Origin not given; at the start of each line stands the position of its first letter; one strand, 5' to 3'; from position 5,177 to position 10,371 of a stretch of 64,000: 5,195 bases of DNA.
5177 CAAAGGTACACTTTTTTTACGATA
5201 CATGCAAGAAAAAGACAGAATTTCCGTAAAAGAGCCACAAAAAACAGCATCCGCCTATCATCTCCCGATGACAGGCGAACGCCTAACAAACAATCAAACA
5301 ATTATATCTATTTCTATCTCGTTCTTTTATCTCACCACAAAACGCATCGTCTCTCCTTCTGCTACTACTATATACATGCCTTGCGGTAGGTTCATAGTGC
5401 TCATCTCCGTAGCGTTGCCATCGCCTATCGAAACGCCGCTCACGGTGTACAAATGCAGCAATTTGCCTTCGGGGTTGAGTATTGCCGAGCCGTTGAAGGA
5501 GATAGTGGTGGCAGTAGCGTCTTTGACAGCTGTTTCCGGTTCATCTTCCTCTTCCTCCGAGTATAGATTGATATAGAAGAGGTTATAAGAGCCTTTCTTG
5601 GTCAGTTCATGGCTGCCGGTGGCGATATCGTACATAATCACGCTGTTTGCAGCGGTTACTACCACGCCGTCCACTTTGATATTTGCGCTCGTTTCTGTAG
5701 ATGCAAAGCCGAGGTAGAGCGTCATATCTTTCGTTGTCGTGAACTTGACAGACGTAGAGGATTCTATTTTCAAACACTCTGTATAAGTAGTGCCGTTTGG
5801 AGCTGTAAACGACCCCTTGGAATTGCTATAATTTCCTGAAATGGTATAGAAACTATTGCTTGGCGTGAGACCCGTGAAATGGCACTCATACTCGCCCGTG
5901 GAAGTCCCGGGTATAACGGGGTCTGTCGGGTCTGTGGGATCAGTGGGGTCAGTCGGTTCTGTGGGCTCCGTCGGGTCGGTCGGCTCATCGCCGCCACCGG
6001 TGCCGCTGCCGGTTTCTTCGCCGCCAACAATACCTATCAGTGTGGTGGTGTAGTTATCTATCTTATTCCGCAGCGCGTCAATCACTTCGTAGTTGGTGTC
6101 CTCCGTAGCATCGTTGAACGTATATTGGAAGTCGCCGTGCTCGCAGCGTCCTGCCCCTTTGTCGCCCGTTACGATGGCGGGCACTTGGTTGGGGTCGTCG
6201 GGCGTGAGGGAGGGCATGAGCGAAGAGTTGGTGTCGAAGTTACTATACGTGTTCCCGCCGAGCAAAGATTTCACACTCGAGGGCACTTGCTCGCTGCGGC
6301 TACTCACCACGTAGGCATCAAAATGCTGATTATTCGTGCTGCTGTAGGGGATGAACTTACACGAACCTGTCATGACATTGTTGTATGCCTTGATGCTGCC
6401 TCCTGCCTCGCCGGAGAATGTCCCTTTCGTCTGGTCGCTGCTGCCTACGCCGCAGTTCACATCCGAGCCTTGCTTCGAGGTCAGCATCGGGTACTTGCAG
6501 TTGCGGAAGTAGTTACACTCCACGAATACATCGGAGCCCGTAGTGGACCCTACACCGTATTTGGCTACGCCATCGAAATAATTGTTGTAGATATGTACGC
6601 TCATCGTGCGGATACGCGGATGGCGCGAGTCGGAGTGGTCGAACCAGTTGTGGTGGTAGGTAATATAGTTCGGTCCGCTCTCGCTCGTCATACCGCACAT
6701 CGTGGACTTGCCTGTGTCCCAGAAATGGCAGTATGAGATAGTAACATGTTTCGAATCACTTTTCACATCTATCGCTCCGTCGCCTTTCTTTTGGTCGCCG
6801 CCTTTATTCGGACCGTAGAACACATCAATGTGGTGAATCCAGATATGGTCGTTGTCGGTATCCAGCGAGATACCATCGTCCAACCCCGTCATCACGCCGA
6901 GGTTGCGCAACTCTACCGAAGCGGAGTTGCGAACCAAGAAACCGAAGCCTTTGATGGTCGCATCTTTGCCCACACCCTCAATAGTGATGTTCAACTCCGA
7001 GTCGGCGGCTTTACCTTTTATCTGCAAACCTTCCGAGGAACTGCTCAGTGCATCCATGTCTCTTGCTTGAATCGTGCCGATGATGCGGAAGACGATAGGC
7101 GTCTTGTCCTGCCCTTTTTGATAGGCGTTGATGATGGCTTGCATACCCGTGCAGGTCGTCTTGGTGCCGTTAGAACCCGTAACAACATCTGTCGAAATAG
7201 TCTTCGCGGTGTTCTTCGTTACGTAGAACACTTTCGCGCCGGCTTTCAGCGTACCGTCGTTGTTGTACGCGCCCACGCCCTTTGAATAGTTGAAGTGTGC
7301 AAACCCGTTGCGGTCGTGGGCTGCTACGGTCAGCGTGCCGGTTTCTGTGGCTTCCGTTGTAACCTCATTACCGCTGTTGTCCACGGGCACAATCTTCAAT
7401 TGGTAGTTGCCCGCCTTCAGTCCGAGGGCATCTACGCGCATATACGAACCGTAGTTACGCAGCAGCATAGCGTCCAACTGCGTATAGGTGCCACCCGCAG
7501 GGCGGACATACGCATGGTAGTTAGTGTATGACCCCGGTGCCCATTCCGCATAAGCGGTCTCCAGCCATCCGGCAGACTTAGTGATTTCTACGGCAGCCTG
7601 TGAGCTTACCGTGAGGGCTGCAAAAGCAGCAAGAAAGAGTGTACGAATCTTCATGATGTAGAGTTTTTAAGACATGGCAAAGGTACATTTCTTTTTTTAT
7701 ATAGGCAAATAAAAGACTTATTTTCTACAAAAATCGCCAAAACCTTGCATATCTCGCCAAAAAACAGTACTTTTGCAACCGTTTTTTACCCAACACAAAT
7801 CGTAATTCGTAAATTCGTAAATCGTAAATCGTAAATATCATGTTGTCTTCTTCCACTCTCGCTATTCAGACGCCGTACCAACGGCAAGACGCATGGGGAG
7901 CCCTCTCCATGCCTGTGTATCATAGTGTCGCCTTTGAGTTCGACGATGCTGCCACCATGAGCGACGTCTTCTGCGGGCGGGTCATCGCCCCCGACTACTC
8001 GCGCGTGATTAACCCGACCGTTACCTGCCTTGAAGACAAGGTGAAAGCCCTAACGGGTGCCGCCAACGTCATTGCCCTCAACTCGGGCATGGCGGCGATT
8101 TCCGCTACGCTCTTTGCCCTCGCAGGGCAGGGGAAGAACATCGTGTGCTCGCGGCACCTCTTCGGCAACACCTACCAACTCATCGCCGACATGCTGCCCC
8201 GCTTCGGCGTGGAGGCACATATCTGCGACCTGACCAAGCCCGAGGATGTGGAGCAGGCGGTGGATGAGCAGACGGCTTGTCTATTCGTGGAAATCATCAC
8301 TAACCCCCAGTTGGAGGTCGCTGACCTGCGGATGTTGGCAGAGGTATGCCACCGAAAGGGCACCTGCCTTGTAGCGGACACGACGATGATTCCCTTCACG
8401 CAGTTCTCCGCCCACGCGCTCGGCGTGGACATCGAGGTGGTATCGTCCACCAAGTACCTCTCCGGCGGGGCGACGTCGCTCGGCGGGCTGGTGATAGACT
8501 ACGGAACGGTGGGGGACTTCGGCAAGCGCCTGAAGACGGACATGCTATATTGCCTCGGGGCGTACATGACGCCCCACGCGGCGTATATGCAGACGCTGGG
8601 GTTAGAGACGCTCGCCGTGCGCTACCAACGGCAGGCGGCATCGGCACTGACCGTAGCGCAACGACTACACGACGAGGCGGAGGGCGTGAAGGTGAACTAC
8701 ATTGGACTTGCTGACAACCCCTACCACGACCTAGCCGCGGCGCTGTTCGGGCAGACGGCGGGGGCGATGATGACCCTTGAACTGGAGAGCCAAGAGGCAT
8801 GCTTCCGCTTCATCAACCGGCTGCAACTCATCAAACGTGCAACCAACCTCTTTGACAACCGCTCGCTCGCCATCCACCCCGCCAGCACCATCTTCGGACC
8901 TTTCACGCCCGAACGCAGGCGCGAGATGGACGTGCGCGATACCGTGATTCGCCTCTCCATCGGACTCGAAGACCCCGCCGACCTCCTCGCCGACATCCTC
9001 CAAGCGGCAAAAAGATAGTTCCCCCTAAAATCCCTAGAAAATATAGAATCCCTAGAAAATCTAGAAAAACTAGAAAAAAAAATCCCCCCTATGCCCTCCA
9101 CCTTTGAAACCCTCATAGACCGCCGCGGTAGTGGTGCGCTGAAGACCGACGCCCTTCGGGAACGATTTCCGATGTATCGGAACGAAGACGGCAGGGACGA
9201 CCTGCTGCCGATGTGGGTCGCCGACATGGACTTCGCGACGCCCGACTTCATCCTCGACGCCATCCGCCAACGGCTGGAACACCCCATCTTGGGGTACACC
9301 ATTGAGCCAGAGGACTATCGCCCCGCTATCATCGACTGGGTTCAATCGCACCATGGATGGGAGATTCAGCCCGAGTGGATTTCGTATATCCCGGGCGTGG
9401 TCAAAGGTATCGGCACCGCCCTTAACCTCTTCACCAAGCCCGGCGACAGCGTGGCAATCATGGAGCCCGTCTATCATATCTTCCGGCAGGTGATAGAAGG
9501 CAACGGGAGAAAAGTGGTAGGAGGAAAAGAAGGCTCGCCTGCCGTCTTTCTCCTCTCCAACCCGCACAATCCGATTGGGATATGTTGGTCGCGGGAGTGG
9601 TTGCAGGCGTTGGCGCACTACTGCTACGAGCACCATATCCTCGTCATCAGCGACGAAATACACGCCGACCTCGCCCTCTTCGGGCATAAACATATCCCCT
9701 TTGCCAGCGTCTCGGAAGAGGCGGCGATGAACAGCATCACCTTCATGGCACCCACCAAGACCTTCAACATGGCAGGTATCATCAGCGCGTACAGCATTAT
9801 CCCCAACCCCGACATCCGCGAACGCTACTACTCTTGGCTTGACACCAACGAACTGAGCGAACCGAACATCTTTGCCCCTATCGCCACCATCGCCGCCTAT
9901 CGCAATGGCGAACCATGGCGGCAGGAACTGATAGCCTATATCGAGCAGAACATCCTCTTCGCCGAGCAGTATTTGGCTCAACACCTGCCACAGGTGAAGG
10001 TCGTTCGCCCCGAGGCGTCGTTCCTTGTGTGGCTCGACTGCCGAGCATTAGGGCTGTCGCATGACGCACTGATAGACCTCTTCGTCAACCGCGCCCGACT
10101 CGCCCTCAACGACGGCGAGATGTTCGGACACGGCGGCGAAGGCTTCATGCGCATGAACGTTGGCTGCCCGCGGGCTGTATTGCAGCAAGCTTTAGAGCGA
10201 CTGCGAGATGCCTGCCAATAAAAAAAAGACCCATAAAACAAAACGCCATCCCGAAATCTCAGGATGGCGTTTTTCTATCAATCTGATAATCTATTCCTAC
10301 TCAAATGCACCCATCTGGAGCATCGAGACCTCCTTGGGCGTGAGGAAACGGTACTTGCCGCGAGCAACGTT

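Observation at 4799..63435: Overview: intergenic palindromic repeats also sit in-frame inside conserved genes (Rickettsia-RPE-like behaviour)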

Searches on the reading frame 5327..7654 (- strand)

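Call 5: search_protein_families(library=pfam, proteins=[window:5327-7654:-])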
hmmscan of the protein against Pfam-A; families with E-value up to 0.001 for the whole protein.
window:5327-7654:- (775 aa): 4 families
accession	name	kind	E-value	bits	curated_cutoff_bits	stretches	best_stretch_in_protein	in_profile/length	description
PF18283.7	CBM77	-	5.7e-33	113.9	25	1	587-695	1-108/108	Carbohydrate binding module 77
PF00544.25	Pectate_lyase_4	-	1.8e-25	90.3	24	1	218-383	32-211/211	Pectate lyase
PF25616.1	PhiKZ_gp35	-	5.3e-05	22.8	35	1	551-583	126-156/271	Bacteriophage PhiKZ capsid decoration protein gp35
PF13229.12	Beta_helix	-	0.00065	19.8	25.9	0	294-416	25-137/158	Right handed beta helix region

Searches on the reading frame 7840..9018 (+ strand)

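Call 5: search_protein_families(library=pfam, proteins=[window:7840-9018:+])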
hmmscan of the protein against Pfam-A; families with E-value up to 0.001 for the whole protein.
window:7840-9018:+ (392 aa): 4 families
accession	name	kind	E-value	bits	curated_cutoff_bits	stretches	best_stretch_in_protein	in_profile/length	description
PF01053.26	Cys_Met_Meta_PP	-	7.6e-93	311.5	27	1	5-389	1-379/381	Cys/Met metabolism PLP-dependent enzyme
PF01041.23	DegT_DnrJ_EryC1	-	5.8e-07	29.5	19.8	1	59-181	24-146/360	DegT/DnrJ/EryC1/StrS aminotransferase family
PF00266.25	Aminotran_5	-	0.00024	20.6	21.5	1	96-207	86-203/371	Aminotransferase class-V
PF01212.27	Beta_elim_lyase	-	0.0003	20.7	27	1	52-181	25-169/288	Beta-eliminating lyase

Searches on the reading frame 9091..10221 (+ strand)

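Call 5: search_protein_families(library=pfam, proteins=[window:9091-10221:+])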
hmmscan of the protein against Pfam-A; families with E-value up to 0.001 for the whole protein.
window:9091-10221:+ (376 aa): 1 family
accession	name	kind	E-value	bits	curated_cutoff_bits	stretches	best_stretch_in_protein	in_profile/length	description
PF00155.27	Aminotran_1_2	-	3.7e-27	95.9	19.7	1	46-371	11-361/361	Aminotransferase class I and II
